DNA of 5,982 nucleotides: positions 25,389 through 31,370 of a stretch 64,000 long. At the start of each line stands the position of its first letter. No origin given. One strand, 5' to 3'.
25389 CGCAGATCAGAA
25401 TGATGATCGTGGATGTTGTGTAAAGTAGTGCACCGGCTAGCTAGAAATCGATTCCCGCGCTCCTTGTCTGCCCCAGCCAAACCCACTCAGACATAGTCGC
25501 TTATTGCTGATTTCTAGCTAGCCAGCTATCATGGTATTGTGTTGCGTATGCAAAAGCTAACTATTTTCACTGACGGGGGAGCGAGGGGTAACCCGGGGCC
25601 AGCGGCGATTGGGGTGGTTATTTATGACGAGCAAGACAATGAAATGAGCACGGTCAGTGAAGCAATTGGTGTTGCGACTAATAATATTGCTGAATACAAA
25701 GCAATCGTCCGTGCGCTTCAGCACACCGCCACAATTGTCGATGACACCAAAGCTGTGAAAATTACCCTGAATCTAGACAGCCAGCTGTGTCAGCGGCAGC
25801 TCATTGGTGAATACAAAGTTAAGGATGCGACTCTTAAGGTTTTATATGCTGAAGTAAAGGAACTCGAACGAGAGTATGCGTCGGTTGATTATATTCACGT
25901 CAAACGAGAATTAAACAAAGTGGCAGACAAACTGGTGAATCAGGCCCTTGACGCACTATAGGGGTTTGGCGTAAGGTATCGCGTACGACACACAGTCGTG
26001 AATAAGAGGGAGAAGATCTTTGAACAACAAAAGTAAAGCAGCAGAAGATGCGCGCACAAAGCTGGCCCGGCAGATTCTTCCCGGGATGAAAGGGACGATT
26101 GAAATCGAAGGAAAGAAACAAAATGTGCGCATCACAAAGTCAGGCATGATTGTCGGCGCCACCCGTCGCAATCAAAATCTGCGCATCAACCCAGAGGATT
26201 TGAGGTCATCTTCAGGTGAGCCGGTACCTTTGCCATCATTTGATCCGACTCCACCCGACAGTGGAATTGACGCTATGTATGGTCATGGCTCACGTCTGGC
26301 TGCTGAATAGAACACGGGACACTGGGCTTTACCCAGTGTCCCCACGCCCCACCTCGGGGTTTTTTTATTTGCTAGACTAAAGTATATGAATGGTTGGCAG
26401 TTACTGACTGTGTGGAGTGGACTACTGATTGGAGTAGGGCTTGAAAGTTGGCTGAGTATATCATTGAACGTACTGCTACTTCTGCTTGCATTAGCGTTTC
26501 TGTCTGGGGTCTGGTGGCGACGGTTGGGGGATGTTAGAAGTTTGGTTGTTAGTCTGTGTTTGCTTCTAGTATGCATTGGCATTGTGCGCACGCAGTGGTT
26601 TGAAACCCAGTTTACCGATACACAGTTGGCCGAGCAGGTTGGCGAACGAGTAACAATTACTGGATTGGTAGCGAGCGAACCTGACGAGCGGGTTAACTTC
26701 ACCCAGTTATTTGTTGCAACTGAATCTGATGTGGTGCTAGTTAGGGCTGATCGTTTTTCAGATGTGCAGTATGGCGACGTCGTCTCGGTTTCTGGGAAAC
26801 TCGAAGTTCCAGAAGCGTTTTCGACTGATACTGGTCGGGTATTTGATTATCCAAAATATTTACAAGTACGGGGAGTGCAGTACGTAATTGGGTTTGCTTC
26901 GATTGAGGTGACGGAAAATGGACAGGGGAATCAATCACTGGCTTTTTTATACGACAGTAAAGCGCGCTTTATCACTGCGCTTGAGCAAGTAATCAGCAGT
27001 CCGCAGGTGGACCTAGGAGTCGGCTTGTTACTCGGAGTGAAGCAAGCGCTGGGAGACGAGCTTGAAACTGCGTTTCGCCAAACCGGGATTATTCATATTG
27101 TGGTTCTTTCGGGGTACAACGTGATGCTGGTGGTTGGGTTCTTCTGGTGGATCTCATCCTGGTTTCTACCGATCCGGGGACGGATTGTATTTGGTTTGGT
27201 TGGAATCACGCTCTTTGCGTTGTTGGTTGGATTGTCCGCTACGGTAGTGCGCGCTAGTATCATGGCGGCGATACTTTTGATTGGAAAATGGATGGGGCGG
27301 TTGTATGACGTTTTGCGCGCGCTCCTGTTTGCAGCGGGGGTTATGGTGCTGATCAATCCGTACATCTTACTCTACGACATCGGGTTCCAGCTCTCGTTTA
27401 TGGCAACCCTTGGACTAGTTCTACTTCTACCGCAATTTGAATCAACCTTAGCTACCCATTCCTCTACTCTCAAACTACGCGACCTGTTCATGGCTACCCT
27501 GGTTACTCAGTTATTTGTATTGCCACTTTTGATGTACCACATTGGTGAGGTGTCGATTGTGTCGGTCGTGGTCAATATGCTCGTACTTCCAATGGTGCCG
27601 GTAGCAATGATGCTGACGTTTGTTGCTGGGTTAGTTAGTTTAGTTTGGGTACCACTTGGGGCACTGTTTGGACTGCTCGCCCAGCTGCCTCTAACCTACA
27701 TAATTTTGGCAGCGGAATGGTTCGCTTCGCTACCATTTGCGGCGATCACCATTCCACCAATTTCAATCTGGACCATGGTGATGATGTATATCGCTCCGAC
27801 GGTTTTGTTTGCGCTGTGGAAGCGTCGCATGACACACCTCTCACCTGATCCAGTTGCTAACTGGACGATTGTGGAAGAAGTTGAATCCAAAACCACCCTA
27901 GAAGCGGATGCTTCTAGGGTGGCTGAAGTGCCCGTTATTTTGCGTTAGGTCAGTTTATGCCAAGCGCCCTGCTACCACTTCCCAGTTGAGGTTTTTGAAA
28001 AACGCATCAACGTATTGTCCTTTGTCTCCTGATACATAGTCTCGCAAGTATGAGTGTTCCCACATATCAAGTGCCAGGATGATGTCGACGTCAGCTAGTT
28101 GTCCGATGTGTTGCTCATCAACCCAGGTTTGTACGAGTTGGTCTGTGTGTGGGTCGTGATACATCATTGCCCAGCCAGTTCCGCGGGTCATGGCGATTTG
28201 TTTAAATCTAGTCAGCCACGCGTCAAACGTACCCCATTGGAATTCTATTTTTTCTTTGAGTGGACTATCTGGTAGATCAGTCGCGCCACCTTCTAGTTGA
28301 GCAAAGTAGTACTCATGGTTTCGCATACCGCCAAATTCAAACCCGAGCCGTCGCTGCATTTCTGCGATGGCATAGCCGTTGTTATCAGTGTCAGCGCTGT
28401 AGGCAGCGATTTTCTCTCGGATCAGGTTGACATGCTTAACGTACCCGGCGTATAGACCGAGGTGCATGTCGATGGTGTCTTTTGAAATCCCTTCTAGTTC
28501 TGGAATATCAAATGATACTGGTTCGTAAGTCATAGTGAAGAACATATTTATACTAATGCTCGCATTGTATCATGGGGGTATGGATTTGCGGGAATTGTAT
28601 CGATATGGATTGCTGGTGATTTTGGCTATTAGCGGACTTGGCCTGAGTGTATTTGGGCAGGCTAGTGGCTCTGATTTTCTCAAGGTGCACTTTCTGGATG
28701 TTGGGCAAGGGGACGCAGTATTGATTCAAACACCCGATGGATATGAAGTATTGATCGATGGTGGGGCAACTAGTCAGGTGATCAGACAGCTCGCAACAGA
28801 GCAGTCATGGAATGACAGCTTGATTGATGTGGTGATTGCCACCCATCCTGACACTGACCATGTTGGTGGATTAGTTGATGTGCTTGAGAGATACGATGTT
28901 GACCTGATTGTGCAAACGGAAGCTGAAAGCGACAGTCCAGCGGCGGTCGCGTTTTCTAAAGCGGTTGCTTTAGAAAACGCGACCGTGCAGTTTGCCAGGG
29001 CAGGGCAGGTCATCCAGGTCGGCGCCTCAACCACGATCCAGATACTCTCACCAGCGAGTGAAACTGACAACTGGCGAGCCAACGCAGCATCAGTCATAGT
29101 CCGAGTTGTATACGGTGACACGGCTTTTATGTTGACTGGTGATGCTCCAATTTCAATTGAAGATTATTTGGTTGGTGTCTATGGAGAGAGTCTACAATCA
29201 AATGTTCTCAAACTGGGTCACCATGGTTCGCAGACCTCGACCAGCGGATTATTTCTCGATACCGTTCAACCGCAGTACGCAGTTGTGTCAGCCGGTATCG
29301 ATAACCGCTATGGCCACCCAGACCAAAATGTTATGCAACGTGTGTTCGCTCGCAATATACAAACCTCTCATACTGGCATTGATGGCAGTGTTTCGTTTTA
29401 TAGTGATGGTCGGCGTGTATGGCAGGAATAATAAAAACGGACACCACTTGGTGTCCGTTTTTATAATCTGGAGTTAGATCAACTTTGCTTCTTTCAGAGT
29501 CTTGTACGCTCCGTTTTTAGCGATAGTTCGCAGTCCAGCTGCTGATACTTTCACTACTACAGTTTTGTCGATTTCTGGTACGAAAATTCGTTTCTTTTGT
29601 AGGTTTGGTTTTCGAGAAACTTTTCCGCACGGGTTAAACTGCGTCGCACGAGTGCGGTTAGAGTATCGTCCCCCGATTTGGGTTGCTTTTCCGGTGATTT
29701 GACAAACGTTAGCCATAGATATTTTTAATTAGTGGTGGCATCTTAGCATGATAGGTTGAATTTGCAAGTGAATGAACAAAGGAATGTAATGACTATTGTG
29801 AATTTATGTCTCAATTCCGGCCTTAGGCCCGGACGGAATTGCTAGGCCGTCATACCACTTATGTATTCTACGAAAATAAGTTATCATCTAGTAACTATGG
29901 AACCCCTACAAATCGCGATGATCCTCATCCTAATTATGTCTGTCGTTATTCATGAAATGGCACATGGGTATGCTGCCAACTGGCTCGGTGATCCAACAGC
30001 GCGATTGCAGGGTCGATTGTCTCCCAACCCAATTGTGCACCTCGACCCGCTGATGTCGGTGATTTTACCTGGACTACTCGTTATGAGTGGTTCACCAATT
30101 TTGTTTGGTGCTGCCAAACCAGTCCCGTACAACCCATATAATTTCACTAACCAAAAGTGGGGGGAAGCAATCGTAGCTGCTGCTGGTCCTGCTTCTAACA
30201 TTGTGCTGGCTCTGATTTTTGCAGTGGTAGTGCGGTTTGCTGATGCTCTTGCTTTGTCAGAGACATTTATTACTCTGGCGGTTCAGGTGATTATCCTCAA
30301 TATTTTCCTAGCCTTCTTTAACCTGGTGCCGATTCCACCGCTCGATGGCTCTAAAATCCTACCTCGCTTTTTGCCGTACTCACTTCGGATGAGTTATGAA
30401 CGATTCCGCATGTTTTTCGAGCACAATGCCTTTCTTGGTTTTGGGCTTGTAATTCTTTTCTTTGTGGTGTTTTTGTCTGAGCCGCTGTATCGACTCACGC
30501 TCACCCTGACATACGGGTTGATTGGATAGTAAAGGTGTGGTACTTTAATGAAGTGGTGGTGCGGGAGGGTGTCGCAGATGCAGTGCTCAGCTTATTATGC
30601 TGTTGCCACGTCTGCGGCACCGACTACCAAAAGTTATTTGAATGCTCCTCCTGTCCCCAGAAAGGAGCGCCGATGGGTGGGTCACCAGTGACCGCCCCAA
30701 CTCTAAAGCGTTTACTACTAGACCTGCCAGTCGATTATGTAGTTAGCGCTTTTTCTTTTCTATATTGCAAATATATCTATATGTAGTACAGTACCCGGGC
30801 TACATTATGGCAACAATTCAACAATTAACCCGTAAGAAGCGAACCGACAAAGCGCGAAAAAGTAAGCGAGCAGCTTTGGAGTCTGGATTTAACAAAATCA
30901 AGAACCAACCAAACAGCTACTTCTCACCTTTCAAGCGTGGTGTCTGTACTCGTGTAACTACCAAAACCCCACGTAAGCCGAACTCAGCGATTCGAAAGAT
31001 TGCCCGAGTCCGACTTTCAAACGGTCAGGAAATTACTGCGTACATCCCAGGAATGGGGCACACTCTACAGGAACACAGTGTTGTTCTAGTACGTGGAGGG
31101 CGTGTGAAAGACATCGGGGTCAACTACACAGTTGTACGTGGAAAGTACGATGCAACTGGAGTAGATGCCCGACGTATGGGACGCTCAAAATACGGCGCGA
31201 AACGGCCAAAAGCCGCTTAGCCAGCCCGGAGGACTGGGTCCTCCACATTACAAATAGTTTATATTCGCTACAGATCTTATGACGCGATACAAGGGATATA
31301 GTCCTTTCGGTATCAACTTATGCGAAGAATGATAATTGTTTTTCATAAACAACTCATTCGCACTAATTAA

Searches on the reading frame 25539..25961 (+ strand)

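Call 11: search_protein_families(library=pfam, max_evalue=0.001, proteins=[window:25539-25961:+])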
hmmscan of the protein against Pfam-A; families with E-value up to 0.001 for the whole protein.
window:25539-25961:+ (140 aa): 2 families
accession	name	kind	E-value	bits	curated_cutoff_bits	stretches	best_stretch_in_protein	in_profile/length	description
PF13456.12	RVT_3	-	1.9e-17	63.8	21.6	1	11-136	2-123/123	Reverse transcriptase-like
PF00075.30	RNase_H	-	5.6e-12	46.5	25.8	1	5-136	2-139/141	RNase H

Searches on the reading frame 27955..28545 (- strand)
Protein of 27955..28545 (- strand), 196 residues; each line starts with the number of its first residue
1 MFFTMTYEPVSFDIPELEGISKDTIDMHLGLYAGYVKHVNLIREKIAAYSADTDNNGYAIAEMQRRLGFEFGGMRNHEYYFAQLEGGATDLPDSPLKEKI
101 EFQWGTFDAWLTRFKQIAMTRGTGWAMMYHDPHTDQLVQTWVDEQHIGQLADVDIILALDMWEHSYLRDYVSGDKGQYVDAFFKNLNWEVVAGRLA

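Call 11: search_protein_families(library=pfam, max_evalue=0.001, proteins=[window:27955-28545:-])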
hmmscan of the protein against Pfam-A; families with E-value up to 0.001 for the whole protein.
window:27955-28545:- (196 aa): 2 families
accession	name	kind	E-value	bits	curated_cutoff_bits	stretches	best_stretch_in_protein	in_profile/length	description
PF02777.23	Sod_Fe_C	-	6.4e-21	74.8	20.9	1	93-192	2-100/102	Iron/manganese superoxide dismutases, C-terminal domain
PF00081.27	Sod_Fe_N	-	4.2e-06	27.6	27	1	13-84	10-81/82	Iron/manganese superoxide dismutases, alpha-hairpin domain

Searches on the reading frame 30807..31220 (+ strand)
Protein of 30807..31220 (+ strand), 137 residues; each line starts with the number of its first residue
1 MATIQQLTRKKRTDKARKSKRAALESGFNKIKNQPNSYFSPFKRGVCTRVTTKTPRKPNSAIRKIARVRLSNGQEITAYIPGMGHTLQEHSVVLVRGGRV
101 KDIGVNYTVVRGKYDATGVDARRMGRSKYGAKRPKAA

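Call 8: search_protein_families(library=pfam, max_evalue=0.01, proteins=[window:30807-31220:+])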
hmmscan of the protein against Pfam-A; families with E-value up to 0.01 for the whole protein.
window:30807-31220:+ (137 aa): 1 family
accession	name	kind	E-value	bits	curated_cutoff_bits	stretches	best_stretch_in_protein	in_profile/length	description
PF00164.32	Ribosom_S12_S23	-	3.9e-31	107.4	22.3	1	40-135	11-109/110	Ribosomal protein S12/S23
